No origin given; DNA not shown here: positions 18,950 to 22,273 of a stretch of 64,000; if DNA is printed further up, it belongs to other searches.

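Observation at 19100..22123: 1007-aa pilin carrying ten Sushi/CCP-like modules and a LamG-like lectin domain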

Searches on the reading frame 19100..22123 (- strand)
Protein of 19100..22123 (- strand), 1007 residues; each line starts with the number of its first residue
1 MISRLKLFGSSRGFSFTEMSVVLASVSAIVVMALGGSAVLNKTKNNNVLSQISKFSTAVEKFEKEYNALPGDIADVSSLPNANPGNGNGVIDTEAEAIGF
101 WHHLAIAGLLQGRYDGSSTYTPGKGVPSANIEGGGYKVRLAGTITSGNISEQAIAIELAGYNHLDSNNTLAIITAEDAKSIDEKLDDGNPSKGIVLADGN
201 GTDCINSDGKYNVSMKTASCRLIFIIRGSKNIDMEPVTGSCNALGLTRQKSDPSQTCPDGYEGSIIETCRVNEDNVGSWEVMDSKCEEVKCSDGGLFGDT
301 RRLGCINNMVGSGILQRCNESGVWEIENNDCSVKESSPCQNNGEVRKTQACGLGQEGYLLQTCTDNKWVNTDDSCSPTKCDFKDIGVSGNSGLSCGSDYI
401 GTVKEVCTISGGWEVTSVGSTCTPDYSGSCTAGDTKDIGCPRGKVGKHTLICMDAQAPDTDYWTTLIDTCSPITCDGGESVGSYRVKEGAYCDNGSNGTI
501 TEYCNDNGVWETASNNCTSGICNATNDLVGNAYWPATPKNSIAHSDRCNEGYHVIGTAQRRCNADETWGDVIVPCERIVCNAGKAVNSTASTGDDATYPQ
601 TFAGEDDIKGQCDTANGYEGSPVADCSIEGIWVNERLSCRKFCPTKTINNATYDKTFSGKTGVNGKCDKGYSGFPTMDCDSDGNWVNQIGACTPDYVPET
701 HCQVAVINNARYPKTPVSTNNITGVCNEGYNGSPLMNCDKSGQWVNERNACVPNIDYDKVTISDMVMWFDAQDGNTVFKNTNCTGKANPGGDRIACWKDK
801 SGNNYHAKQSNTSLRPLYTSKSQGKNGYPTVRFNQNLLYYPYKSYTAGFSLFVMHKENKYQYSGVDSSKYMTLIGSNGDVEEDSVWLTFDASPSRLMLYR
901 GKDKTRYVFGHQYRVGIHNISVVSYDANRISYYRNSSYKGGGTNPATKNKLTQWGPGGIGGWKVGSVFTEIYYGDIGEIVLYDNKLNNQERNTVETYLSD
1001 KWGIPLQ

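Call 5: search_protein_families(library=pfam, proteins=[window:19100-22123:-], max_evalue=1)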
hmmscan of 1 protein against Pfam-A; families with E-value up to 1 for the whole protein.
window:19100-22123:- (1007 aa): 2 families
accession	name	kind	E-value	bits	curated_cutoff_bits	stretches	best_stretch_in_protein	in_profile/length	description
PF25599.1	Ephrin_CRD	-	2.5e-06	27.8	27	2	647-693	4-58/59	Ephrin cysteine rich domain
PF08280.17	HTH_Mga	-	0.27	11.7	23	1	358-382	9-33/59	M protein trans-acting positive regulator (MGA) HTH domain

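Call 6: search_protein_families(library=ncbifam, proteins=[window:19100-22123:-], max_evalue=1)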
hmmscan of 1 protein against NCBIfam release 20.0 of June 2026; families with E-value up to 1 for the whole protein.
window:19100-22123:- (1007 aa): 0 families
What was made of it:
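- On Type IV pilins / type IV filament subunits: No NCBIfam hit (call 6).
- NCBIfam finds nothing (call 6).
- Tried and rejected: They gave only Ephrin_CRD (calls 5, 6).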

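Call 10: find_homologous_proteins(query=window:19100-22123:-, max_evalue=0.001)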
Query window:19100-22123:- (1007 aa): 17 proteins with E <= 0.001 among 8000 candidates.
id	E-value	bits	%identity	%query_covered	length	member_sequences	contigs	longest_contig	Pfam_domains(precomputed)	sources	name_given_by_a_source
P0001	0.0e+0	2363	100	100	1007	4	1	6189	PF25599.3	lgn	-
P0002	0.0e+0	1513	64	100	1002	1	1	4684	PF25599.3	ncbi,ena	-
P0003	3.7e-278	944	49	62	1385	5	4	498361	PF13385.14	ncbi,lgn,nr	ncbi:MAG: hypothetical protein PQ612_03555 [Rickettsiales bacterium]|nr:hypothetical protein [Pseudo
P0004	2.1e-250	852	62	61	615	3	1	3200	-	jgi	-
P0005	9.7e-223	760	54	63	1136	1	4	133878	PF07603.18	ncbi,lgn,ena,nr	ncbi:MAG: hypothetical protein PQ612_10610 [Rickettsiales bacterium]|nr:hypothetical protein [Pseudo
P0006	2.7e-209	716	51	64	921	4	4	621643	-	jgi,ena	-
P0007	1.8e-203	697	46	63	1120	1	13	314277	PF13385.14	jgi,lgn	jgi:hypothetical protein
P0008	7.2e-202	691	48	62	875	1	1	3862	PF13385.14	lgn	-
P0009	4.2e-201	689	52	62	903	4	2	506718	PF07603.18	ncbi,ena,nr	ncbi:MAG: hypothetical protein O2942_03585 [Proteobacteria bacterium]|nr:hypothetical protein [Pseud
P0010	1.0e-199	684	49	63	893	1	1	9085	PF13385.14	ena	-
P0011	3.1e-199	683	45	68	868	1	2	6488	-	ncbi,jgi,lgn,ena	jgi:hypothetical protein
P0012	1.8e-196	673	49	62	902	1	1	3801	PF13385.14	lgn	-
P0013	3.8e-195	669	48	64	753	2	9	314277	-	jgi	jgi:hypothetical protein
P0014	1.9e-181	624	42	63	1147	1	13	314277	PF13385.14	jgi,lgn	jgi:hypothetical protein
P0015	6.9e-114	400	40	58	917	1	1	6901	PF13385.14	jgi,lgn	-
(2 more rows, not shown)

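Call 16: search_solved_structures(query=window:19100-22123:-, max_evalue=10, show_alignments=3)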
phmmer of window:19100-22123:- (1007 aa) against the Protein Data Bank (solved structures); distinct sequences matched with E-value up to 10: 17.
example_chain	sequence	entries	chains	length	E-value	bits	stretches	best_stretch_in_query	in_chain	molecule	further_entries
2gsx_A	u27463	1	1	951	2.4e-09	39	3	546-752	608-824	Complement receptor type 2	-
8zni_A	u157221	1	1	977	6.1e-09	37.7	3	546-752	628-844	Complement receptor type 2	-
3o8e_B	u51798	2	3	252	5.1e-07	31.3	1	484-692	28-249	Membrane cofactor protein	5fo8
8qk3_E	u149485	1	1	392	1.4e-06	29.8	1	484-702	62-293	Membrane cofactor protein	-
1qub_A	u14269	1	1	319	0.0003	22.1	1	484-692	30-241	PROTEIN (human beta2-Glycoprotein I)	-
1c1z_A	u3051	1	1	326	0.00031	22.1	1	484-687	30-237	BETA2-GLYCOPROTEIN-I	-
6v06_A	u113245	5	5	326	0.00032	22.1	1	484-692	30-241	Beta-2-glycoprotein 1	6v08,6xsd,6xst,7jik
6v09_A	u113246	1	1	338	0.00032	22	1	483-692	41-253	Beta-2-glycoprotein 1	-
7kg4_A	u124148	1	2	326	0.00043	21.6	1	479-692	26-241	Beta-2-glycoprotein 1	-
2wii_C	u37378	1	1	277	0.0006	21.2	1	547-673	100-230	COMPLEMENT FACTOR H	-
2rlq_A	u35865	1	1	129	0.00098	20.4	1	547-639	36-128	Complement factor H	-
1ntl_A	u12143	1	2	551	0.001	20.4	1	503-754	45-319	Complement component receptor 1-like protein,Ig gamma-1 chain C region secreted form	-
5o32_C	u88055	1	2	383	0.0012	20.1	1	547-673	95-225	Complement factor H,Complement factor H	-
5o35_C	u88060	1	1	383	0.0012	20.1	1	547-673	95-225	Complement factor H,Complement factor H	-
2qfg_A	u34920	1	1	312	0.0049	18.1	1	547-692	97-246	Complement factor H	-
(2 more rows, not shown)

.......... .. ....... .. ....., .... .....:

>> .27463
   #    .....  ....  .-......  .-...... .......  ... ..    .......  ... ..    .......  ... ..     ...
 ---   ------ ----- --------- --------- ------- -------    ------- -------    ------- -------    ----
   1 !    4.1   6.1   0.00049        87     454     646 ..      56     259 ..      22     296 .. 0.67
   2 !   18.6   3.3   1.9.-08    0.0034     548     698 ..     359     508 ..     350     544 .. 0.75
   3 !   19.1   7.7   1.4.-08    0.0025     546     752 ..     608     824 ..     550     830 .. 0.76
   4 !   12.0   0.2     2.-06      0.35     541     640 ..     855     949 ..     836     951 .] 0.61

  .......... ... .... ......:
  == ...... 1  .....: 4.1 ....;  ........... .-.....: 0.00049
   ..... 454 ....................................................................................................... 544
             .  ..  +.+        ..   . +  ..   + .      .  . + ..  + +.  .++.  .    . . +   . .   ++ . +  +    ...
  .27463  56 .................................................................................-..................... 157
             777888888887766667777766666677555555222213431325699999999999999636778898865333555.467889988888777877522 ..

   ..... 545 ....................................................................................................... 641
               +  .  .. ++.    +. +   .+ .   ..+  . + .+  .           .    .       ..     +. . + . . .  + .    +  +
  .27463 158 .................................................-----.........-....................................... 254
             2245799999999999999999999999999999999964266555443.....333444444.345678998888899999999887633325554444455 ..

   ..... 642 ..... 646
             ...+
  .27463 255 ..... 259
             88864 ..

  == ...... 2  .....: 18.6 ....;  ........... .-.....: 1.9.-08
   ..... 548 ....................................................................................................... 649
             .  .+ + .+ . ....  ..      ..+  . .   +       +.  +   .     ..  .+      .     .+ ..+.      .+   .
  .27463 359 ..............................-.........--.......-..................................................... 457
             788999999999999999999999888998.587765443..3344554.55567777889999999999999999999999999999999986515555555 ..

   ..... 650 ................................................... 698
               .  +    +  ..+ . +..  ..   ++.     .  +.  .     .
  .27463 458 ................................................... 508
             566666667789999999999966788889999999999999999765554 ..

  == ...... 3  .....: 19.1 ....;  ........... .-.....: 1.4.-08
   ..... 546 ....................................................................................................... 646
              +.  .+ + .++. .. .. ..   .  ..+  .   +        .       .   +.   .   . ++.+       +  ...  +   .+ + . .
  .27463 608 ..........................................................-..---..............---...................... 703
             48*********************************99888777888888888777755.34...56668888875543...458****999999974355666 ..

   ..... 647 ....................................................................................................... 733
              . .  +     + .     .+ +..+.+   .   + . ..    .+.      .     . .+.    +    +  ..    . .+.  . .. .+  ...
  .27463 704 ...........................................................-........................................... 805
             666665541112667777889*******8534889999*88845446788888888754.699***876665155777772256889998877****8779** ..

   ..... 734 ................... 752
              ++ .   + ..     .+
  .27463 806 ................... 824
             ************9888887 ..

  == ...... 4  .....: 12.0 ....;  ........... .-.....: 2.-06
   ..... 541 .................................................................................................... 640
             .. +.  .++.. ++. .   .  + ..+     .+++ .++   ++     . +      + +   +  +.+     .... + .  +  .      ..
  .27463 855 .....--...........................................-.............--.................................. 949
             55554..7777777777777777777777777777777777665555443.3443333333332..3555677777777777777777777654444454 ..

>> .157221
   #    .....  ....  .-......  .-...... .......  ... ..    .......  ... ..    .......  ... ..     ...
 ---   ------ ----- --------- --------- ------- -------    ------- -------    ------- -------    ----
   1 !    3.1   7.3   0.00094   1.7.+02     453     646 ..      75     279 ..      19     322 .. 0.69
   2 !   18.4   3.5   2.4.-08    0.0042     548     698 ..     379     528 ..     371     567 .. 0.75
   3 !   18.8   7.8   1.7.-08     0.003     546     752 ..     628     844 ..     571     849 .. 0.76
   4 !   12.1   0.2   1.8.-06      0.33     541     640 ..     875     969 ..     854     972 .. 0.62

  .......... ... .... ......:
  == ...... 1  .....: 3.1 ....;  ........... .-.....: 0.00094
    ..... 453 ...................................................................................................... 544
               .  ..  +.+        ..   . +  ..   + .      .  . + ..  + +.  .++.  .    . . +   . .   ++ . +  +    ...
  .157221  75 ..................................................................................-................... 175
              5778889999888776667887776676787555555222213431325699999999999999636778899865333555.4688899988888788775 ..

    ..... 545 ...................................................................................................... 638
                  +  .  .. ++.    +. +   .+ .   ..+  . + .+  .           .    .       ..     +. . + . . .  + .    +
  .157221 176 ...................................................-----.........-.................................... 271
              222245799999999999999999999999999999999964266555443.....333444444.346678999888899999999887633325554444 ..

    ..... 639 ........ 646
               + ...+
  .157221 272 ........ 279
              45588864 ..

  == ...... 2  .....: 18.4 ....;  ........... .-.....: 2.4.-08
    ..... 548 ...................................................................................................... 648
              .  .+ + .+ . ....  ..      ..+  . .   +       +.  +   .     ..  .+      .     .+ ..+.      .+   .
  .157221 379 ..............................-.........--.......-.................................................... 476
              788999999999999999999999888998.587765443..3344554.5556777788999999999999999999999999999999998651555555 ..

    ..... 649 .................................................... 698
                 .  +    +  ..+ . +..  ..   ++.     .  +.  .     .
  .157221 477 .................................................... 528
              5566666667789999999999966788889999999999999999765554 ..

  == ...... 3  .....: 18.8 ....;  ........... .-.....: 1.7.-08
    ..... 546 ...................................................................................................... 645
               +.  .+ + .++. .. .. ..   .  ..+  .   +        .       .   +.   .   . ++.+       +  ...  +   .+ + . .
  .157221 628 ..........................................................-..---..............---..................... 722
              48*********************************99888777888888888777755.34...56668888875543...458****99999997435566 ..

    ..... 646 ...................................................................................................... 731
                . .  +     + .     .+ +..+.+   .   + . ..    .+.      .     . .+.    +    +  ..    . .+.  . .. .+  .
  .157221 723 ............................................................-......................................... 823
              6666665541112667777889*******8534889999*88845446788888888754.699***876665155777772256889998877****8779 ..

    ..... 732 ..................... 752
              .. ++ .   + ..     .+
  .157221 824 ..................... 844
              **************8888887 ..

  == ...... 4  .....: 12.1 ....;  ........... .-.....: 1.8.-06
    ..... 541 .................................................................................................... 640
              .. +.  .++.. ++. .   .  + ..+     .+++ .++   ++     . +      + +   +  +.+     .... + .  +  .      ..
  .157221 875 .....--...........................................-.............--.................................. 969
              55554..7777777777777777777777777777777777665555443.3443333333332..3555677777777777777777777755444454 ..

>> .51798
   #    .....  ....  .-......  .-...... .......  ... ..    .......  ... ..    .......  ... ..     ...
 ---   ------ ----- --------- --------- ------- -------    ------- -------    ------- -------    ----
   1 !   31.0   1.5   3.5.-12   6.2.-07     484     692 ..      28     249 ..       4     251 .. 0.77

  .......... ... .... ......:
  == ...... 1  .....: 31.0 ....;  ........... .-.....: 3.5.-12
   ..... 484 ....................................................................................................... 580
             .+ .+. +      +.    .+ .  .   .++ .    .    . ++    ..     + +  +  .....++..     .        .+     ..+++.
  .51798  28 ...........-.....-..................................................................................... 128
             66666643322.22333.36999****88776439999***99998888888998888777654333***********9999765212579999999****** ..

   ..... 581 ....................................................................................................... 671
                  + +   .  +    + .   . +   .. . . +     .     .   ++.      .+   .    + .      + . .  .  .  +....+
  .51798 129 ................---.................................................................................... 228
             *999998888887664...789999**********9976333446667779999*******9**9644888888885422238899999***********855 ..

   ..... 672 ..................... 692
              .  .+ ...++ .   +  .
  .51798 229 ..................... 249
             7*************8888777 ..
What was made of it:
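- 19871..20560 (-): Full-size CCP/Sushi modules 7-10, aa 522-751. Each is 50-60 aa. phmmer against PDB returns CR2, CD46, beta2-GPI and factor H, with Cys and Trp in register (call 16).
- On Sushi / CCP / SCR domain (Pfam PF00084): All 17 PDB hits are CCP proteins, and Cys and Trp align in register (call 16).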

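Call 20: search_protein_families(library=pfam, alignment_id=A1, max_evalue=0.01)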
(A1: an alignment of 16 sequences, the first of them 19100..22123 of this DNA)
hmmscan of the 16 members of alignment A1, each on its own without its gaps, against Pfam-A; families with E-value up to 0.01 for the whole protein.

A. member 1, window:19100-22123:- (1007 aa): 1 family
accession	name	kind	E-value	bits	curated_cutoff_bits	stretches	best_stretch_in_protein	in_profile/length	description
PF25599.1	Ephrin_CRD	-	2.5e-06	27.8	27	1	647-693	4-58/59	Ephrin cysteine rich domain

B. families by the number of members that match (of 16 scanned): 6 families
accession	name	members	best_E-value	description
PF13385.13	Laminin_G_3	9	4.5e-14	Concanavalin A-like lectin/glucanases superfamily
PF25599.1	Ephrin_CRD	5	1.4e-13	Ephrin cysteine rich domain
PF00084.26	Sushi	5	0.00023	Sushi repeat (SCR repeat)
PF02793.27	HRM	4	8.6e-05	Hormone receptor domain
PF07603.17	Lcl_C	2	7.2e-08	Lcl C-terminal domain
PF07963.17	N_methyl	2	6.6e-07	Prokaryotic N-terminal methylation motif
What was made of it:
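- On Sushi / CCP / SCR domain (Pfam PF00084): Five of 16 relatives give Sushi hits (call 20).
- On ConA-like / Laminin_G_3 (PF13385) lectin-type domains: Nine of 16 relatives hit (call 20).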

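Call 31: predict_structure(protein=window:19100-22123:-)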
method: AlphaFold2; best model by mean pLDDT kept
length: 1007 residues; sequences in the alignment: 1
mean_pLDDT: 30.0   pTM: 0.22
mean pLDDT of the five models: 30.0, 25.9, 22.2, 22.1, 21.6
residues with pLDDT >= 90: 0; 70-90: 0; 50-70: 10; < 50: 997
segments of 3 or more residues with pLDDT < 50: 1-321, 323-336, 338-504, 506-508, 511-986, 989-991, 996-1007
pLDDT, mean of each block of 10 residues (from residue 1): 26 31 34 34 34 36 35 28 29 37 41 33 30 33 29 31 30 33 34 31 33 30 28 24 24 26 26 25 25 27 32 41 46 45 31 25 25 29 26 26 26 26 29 27 31 26 27 39 37 39 49 41 30 26 24 25 25 23 24 29 28 26 25 24 25 24 26 27 29 27 23 25 28 30 28 27 29 32 36 38 38 27 29 26 25 25 28 27 37 36 36 26 23 23 25 25 25 27 40 47 37
secondary structure, 60 per line:
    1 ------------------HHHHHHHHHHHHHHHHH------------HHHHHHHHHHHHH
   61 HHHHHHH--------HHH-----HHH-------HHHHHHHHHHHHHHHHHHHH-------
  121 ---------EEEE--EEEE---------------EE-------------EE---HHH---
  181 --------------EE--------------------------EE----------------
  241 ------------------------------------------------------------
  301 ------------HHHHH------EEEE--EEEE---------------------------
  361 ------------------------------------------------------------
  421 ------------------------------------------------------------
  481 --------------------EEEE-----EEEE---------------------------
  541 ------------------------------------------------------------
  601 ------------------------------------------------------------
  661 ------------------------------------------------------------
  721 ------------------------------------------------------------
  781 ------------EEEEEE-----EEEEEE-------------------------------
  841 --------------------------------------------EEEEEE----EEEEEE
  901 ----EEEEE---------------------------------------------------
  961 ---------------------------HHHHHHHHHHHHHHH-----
elements in order (helices of 4 or more, strands of 3 or more residues): H19-35 H48-67 H94-113 E130-133 E136-139 H313-317 E324-327 E330-333 E501-504 E510-513 E793-798 E804-809 E885-890 E895-900 E905-909 H988-1002
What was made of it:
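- Tried and rejected: Useless at pLDDT 30 (call 31).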
